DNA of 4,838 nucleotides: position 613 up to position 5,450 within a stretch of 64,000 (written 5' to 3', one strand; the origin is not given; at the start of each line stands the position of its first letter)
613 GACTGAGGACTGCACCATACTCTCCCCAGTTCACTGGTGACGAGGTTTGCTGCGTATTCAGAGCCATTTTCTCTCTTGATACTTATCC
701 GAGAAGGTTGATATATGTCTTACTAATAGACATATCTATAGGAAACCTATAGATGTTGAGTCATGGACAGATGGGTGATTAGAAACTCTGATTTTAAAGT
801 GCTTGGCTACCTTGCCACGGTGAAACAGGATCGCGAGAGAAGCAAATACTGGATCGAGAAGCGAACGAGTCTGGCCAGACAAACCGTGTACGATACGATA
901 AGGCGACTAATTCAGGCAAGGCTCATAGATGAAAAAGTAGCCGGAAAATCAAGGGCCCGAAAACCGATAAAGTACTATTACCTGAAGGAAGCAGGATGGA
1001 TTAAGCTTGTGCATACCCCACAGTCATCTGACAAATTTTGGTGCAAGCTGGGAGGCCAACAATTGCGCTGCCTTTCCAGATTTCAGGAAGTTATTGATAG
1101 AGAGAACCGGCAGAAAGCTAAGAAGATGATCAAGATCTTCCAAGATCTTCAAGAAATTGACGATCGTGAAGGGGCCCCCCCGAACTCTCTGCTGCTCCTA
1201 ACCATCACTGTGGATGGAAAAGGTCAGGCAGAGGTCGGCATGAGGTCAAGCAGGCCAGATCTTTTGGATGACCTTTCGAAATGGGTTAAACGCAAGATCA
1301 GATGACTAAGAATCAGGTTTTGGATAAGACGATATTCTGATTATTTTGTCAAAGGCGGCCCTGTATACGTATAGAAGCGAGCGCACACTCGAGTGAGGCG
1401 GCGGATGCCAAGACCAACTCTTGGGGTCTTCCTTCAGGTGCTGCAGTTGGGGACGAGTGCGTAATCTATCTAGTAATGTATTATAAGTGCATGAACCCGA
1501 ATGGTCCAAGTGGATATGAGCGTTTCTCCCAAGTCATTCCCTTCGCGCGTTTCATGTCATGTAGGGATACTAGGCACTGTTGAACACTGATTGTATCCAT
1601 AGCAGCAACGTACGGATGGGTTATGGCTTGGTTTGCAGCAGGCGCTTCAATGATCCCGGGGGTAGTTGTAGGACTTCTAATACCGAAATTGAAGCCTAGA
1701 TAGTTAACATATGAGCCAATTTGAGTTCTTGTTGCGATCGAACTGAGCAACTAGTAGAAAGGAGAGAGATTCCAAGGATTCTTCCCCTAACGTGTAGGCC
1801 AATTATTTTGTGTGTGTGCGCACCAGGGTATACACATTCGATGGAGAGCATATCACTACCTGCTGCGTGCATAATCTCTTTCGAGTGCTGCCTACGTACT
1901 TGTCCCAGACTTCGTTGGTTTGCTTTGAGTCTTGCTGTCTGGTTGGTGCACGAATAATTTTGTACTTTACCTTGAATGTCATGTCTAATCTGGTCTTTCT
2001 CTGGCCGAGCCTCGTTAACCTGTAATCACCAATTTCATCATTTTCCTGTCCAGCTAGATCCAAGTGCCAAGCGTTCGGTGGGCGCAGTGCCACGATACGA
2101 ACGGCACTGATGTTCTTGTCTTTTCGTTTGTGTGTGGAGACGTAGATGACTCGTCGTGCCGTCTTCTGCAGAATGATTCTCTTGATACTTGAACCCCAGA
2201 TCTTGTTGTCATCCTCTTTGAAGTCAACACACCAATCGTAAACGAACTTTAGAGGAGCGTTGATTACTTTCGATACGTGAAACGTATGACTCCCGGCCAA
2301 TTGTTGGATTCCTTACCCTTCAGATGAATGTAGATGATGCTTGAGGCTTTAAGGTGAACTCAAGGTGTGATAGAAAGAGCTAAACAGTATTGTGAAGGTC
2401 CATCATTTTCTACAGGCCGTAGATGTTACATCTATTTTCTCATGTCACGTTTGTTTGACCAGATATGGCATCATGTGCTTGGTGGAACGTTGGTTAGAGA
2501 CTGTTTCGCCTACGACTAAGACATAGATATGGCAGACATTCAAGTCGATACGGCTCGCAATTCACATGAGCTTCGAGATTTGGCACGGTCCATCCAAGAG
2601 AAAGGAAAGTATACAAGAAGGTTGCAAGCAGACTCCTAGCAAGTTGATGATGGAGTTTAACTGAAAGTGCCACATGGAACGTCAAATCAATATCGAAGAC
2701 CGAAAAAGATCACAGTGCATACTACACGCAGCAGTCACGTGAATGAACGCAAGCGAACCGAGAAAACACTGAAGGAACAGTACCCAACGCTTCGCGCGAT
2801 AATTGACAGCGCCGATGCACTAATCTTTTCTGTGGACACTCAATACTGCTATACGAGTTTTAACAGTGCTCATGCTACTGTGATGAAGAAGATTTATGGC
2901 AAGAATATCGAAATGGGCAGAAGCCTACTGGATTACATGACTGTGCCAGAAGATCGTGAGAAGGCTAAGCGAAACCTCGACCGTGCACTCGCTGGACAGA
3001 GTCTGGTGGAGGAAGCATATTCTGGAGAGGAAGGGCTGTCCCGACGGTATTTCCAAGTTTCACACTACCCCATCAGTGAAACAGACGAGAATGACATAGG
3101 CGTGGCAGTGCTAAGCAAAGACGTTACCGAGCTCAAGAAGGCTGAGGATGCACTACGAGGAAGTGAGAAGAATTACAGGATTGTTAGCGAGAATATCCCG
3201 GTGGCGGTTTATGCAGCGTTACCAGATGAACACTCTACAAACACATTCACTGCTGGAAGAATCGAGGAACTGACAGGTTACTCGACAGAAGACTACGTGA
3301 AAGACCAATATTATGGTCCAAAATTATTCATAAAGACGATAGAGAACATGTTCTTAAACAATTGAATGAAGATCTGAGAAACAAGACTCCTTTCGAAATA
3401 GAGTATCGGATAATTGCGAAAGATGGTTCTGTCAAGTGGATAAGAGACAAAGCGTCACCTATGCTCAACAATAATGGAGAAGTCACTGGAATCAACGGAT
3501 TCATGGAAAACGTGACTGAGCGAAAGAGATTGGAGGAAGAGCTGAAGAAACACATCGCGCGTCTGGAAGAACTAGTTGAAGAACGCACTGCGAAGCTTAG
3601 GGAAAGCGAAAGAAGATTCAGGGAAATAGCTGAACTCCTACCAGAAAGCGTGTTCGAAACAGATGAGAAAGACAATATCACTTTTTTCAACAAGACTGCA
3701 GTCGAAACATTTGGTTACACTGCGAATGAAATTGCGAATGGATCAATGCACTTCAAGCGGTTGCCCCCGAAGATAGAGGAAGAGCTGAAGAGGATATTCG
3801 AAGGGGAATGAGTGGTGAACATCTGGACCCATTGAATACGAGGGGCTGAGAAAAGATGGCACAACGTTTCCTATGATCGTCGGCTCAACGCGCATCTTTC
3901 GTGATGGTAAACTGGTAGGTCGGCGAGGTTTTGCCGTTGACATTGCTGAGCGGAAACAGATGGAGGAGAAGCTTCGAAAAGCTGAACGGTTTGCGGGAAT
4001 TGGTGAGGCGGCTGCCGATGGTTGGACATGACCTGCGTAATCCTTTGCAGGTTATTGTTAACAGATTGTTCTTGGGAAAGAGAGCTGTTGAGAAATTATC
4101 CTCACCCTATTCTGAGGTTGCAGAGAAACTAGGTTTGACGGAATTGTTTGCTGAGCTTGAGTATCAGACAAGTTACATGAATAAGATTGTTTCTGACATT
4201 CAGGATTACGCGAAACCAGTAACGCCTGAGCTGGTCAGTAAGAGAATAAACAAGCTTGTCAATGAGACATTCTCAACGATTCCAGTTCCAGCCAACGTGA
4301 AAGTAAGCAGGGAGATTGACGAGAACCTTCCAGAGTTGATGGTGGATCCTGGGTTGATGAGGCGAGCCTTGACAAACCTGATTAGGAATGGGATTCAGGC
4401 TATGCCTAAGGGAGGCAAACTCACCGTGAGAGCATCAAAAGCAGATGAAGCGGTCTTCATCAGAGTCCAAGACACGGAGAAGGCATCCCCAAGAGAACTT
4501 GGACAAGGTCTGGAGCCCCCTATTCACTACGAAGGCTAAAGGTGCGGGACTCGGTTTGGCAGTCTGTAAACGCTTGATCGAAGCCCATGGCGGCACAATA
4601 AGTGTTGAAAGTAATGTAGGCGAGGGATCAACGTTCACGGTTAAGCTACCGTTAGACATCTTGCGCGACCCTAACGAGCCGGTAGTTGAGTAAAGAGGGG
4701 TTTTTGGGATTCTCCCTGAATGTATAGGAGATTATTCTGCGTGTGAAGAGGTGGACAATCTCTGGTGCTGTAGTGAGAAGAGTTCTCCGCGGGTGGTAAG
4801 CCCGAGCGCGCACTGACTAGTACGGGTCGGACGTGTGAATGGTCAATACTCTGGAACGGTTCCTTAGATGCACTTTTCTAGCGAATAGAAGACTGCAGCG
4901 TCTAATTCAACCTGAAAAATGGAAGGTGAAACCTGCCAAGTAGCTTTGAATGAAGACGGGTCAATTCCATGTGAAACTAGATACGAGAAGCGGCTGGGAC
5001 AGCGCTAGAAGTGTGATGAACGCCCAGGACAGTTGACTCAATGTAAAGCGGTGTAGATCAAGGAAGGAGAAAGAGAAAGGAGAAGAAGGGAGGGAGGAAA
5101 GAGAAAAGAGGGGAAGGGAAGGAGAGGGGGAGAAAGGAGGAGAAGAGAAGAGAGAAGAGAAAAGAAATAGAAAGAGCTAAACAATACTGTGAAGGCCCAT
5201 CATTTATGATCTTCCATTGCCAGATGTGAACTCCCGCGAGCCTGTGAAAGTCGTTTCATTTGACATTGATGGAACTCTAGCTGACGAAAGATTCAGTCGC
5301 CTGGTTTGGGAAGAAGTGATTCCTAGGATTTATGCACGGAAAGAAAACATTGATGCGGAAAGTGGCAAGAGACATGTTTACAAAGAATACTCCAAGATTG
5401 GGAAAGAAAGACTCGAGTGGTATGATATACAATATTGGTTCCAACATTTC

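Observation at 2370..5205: Decayed multi-PAS histidine kinase bracketed by a 39-bp direct repeat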

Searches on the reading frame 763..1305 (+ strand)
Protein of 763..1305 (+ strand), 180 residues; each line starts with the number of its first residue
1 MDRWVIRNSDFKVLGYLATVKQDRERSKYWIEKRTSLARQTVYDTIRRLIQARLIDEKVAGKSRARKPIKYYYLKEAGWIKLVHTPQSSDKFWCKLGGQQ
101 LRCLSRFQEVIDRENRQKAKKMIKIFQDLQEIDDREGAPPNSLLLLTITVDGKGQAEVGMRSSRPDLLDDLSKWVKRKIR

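Call 7: search_protein_families(library=pfam, proteins=[window:763-1305:+], max_evalue=0.01)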
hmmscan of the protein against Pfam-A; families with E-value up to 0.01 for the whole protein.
window:763-1305:+ (180 aa): 2 families
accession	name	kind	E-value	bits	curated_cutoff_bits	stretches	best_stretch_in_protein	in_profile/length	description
PF12802.13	MarR_2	-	0.0017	18.9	27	1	10-57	7-52/61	MarR family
PF14394.12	DUF4423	-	0.0044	17.3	30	0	20-64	32-75/165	Domain of unknown function (DUF4423)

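Call 32: find_encoding_contigs(protein=window:763-1305:+, flank=10000, max_places=6)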
Protein window:763-1305:+ (180 aa): no gene with exactly this product is on record in the collection.

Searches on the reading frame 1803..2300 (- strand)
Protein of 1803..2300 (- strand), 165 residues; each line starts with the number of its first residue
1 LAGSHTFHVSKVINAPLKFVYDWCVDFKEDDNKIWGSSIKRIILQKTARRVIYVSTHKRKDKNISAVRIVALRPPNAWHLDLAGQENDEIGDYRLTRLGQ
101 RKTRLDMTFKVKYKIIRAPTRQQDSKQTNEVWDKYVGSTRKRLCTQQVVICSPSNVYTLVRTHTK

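Call 7: search_protein_families(library=pfam, proteins=[window:1803-2300:-], max_evalue=0.01)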
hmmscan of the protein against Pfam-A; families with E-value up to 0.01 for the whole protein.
window:1803-2300:- (165 aa): 0 families

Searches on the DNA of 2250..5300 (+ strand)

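Call 36: search_rna_families(source=window, start=2250, end=5300, threshold=evalue, max_evalue=1)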
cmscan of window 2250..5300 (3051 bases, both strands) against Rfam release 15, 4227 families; matches with E-value up to 1: 0.
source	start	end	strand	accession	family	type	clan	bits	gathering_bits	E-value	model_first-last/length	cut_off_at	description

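Call 70: search_dna_similar(query=window:2370-5205:+, collection=plasmids, mode=distant, max_rows=8)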
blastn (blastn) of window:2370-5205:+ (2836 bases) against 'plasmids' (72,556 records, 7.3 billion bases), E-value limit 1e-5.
No match.

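Call 73: search_dna_similar(query=window:2370-5205:+, collection=phages, mode=distant, max_rows=5)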
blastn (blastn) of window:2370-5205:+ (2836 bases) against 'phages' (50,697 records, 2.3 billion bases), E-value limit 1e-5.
No match.
